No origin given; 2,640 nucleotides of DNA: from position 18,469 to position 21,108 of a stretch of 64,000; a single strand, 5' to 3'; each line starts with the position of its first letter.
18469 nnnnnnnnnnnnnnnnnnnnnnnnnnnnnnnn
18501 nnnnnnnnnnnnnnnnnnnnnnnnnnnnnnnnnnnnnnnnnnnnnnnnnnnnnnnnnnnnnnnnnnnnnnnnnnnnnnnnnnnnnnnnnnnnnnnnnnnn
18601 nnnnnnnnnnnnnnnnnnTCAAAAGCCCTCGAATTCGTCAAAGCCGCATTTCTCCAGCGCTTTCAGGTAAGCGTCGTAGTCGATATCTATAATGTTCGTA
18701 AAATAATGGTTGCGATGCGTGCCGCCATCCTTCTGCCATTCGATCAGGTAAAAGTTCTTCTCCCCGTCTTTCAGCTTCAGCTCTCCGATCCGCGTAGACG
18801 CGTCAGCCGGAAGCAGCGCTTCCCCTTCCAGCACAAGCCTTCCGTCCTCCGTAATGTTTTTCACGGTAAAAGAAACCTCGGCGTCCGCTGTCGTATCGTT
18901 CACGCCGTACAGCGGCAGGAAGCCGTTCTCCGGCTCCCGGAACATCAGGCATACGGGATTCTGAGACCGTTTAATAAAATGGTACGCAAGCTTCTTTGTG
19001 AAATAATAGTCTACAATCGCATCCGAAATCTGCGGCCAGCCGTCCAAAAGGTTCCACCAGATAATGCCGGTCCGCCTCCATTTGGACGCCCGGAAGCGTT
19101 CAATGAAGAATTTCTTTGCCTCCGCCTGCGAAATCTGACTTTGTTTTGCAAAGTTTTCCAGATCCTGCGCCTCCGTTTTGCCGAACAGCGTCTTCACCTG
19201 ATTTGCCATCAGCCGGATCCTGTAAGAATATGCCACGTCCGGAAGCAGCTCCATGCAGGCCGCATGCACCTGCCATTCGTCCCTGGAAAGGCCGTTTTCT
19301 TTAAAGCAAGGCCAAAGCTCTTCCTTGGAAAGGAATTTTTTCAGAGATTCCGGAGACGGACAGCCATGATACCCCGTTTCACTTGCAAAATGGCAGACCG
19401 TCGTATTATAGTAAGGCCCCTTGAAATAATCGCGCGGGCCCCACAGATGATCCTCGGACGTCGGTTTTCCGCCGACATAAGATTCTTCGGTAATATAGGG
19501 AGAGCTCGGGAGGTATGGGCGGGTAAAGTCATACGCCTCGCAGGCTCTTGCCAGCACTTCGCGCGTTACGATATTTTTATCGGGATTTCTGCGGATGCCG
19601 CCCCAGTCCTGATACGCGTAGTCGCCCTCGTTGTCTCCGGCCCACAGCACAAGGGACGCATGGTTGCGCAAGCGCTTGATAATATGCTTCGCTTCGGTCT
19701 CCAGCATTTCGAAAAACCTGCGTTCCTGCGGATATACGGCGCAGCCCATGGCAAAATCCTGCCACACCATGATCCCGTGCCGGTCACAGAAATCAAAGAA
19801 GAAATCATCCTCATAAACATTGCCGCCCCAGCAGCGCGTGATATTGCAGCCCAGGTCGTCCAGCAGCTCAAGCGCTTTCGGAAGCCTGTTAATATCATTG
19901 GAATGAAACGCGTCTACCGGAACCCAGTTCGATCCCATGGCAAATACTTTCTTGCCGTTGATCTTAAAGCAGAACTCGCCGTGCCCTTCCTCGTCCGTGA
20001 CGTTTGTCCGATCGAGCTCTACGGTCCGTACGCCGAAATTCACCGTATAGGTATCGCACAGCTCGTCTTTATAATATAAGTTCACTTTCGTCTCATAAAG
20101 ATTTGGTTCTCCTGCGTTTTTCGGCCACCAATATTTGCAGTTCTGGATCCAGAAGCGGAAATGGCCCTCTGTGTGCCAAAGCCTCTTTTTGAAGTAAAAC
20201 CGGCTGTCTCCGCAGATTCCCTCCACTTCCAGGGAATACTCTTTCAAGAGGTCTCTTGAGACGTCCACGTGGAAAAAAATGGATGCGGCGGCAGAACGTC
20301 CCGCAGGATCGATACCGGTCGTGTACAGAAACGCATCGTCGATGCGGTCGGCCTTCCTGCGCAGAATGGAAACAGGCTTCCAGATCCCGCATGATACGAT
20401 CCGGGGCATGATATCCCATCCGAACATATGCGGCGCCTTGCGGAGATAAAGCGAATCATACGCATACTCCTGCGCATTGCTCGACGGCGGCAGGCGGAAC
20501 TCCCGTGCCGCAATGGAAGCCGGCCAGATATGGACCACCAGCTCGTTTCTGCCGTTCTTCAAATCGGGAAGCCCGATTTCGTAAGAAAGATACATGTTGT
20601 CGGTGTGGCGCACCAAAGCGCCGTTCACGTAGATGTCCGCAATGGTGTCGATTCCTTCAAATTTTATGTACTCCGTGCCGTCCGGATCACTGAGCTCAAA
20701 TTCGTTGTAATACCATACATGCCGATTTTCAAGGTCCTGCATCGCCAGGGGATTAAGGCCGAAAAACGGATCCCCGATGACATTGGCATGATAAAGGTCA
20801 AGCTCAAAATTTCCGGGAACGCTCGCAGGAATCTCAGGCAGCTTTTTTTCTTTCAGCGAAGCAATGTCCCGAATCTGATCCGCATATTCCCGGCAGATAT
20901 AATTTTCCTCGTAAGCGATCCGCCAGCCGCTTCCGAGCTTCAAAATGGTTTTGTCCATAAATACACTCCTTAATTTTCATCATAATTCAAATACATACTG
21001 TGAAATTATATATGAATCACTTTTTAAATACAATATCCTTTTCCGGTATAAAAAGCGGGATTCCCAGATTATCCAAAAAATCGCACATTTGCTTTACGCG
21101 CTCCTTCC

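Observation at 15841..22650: ftsY-PHP phosphoesterase-beta-mannosidase-permease fusion-ATPase operon without a binding-protein gene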

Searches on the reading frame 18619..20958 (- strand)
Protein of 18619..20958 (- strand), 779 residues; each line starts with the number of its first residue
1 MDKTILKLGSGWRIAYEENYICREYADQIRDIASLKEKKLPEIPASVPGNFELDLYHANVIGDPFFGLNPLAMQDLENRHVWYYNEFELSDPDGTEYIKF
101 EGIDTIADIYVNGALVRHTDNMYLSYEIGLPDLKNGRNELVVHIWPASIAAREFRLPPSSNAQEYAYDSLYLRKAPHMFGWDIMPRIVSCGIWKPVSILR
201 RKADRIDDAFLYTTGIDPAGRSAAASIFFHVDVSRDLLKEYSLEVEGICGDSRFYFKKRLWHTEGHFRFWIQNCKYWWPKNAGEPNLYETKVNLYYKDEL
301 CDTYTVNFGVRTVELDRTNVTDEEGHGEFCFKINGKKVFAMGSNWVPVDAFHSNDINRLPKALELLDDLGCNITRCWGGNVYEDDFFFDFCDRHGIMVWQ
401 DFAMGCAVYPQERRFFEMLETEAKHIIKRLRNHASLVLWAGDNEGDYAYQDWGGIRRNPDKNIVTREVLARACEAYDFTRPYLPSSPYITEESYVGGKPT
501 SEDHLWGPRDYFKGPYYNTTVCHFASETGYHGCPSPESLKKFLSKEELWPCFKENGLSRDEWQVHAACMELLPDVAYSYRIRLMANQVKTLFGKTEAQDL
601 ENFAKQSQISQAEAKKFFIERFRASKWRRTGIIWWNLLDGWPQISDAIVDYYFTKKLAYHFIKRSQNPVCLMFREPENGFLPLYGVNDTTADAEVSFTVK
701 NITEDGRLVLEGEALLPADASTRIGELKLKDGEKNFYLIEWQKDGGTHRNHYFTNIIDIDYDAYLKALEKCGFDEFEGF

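Call 3: search_protein_families(library=pfam, proteins=[window:18619-20958:-], max_evalue=0.01)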
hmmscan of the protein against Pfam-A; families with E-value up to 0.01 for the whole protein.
window:18619-20958:- (779 aa): 4 families
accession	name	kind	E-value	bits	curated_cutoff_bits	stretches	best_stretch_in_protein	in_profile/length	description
PF22666.2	Glyco_hydro_2_N2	-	2.2e-33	116.1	27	1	42-194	11-167/167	Glycosyl hydrolase 2 galactose-binding domain-like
PF00703.27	Glyco_hydro_2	-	7.2e-08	33.6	23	1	267-311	68-109/109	Glycosyl hydrolases family 2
PF02837.24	Glyco_hydro_2_N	-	3.6e-06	27.5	28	1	45-146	34-137/169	Glycosyl hydrolases family 2, sugar binding domain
PF02836.23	Glyco_hydro_2_C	-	0.00012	21.7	21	1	331-449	8-140/302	Glycosyl hydrolases family 2, TIM barrel domain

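Call 4: search_protein_families(library=ncbifam, proteins=[window:18619-20958:-], max_evalue=0.01)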
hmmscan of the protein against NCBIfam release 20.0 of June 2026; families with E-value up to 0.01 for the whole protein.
window:18619-20958:- (779 aa): 9 families
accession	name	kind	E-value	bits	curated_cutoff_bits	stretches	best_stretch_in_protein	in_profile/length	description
NF041463.1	GalB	equivalog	7.9e-17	60.3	900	1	269-471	309-506/869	beta-galactosidase GalB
NF041462.1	GalA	equivalog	9.4e-17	60.4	900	2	270-447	251-407/763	beta-galactosidase GalA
NF007538.0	PRK10150.1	equivalog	3.2e-15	55.5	544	1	81-447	67-423/607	beta-glucuronidase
NF052611.1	beta_gal_Bga2A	equivalog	2.6e-11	42.3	999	2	191-444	200-457/1007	beta-galactosidase, LacZ type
NF050095.1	BetGlucuronLacZ4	equivalog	2.8e-09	35.6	950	1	264-444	233-407/666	beta-glucuronidase LacZ4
NF007666.0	PRK10340.1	equivalog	2.9e-09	35.4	1284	1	189-448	194-453/1030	beta-galactosidase subunit alpha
NF007074.0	PRK09525.1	subfamily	7.2e-09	34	1221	1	191-447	208-465/1027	beta-galactosidase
NF049891.1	Bet1-4galacdseBT4156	equivalog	6.5e-06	24.3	1700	1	281-450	259-413/946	exo-beta-1,4-galactosidase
NF049890.1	Bet1-4galacdseBT4151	equivalog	0.0017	16.4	1500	1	284-449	296-454/952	exo-beta-1,4-galactosidase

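Call 19: search_solved_structures(query=window:18619-20958:-, max_evalue=0.001, show_alignments=1)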
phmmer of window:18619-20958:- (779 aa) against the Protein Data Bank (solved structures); distinct sequences matched with E-value up to 0.001: 34.
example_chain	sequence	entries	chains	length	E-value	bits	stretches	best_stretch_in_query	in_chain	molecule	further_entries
9nfe_A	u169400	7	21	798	1.5e-158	532.8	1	43-777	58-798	Glycoside hydrolase family 2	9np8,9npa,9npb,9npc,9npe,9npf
9np9_A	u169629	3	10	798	3.4e-158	531.6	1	43-777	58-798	Glycoside hydrolase family 2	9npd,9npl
9npn_A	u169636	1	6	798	8.2e-158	530.4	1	43-777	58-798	Glycoside hydrolase family 2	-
5n6u_A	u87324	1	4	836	8.4e-99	335.2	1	34-753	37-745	Beta-mannosidase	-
2vjx_A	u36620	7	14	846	4.2e-76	260.1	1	43-708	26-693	BETA-MANNOSIDASE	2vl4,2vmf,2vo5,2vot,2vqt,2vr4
2je8_A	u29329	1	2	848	4.2e-76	260.1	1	43-708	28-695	BETA-MANNOSIDASE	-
7op6_A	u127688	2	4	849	4.2e-76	260.1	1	43-708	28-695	Beta-mannosidase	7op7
2wbk_A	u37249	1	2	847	9.3e-76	258.9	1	43-708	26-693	BETA-MANNOSIDASE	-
2vqu_A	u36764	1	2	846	1.9e-74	254.6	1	43-708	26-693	BETA-MANNOSIDASE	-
6bye_A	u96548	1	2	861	1.7e-66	228.3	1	41-725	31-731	Beta-mannosidase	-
6byc_A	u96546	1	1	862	1.7e-66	228.3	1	41-725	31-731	Beta-mannosidase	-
6byg_A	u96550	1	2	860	5.4e-66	226.6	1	41-725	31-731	Beta-mannosidase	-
6byi_A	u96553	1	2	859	1.1e-65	225.7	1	41-725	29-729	Beta-mannosidase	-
6ddt_A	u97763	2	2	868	4.6e-56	193.8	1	42-700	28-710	Beta-mannosidase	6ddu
4cvu_A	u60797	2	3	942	1.7e-27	99.3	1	43-445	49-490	BETA-MANNOSIDASE | BETA-MANNOSIDASE GH2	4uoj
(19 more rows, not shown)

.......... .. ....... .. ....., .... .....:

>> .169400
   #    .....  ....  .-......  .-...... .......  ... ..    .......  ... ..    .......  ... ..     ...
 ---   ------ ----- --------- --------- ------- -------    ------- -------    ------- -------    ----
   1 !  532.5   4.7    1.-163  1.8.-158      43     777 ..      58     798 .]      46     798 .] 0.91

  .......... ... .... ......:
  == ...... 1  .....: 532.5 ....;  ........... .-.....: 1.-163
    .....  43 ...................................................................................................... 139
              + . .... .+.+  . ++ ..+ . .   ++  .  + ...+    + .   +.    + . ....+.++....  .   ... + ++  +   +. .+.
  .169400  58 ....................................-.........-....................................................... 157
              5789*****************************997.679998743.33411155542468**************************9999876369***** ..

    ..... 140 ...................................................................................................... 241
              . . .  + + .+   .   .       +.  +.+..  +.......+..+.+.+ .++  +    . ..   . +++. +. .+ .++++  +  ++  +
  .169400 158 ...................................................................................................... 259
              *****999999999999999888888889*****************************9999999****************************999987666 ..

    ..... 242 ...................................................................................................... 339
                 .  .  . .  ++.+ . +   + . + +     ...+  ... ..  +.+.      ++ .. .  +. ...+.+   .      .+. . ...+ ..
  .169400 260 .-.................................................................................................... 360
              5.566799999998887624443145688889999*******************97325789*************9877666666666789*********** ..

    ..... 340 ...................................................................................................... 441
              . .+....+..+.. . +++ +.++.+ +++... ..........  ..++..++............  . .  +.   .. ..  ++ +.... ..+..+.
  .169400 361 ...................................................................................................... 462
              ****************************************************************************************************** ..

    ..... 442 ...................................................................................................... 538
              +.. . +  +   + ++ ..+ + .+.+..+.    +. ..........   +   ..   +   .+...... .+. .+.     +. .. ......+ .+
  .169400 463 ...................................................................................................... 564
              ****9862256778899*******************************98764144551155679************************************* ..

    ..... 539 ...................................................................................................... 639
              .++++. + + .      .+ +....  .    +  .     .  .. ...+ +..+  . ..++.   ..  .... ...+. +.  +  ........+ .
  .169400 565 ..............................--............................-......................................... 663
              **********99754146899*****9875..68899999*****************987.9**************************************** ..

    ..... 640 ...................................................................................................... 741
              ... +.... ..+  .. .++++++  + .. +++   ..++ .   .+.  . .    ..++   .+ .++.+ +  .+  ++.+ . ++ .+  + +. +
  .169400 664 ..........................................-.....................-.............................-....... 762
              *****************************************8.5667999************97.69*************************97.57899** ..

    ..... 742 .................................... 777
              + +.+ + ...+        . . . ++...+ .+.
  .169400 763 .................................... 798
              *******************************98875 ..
